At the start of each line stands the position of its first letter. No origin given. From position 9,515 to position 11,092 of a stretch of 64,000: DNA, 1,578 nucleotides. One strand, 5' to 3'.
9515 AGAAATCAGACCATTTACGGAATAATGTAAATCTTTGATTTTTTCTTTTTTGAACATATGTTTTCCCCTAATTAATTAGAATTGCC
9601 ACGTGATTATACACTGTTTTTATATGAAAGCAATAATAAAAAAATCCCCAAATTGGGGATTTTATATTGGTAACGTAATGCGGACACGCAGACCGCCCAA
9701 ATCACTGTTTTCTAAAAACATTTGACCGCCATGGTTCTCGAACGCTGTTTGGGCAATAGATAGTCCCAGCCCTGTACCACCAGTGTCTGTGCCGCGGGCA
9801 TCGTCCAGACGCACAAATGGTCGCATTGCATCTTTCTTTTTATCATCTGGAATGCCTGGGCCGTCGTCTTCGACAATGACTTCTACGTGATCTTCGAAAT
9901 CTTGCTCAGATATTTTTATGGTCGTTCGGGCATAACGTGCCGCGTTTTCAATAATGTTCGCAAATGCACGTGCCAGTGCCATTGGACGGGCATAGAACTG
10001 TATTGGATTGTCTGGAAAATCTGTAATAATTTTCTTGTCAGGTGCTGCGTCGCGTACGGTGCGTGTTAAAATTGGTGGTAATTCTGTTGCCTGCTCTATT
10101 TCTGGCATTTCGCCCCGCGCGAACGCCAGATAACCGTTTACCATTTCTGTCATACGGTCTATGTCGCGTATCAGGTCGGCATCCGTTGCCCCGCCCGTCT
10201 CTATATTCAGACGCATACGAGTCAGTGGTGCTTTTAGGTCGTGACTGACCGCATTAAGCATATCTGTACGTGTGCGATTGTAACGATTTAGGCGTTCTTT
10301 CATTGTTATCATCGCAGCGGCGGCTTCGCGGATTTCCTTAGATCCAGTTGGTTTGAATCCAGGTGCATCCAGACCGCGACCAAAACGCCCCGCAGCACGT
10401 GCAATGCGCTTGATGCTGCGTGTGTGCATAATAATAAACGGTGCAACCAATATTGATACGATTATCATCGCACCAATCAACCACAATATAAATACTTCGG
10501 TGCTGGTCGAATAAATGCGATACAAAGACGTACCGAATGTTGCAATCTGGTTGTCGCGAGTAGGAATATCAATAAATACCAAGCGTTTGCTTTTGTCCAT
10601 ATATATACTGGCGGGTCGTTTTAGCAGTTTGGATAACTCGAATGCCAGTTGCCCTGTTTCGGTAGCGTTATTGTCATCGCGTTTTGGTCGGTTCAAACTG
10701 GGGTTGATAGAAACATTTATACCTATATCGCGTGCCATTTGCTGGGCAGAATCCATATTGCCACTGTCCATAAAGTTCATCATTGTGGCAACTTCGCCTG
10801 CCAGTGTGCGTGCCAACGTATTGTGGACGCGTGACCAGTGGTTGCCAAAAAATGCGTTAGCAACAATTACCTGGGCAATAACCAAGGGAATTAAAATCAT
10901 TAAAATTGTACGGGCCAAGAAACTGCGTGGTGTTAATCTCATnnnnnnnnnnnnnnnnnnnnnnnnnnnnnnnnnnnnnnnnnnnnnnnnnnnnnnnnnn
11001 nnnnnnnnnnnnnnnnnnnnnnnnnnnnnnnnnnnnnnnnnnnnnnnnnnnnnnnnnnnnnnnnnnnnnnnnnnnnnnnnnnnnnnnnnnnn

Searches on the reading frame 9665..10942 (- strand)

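Call 73: search_protein_families(library=pfam, proteins=[window:9665-10942:-], max_evalue=0.0001)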
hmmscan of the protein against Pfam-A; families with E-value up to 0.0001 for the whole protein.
window:9665-10942:- (426 aa): 4 families
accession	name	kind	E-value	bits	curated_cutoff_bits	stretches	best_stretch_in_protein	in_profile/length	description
PF02518.31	HATPase_c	-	9.4e-22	78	26.4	1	320-425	3-108/111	Histidine kinase-, DNA gyrase B-, and HSP90-like ATPase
PF00512.31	HisKA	-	1.2e-06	28.9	26.9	1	225-278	2-64/66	His Kinase A (phospho-acceptor) domain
PF13589.12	HATPase_c_3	-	9.6e-06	26.1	25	1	323-398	3-81/137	Histidine kinase-, DNA gyrase B-, and HSP90-like ATPase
PF00672.30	HAMP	-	6.8e-05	23.5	25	0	173-219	6-52/53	HAMP domain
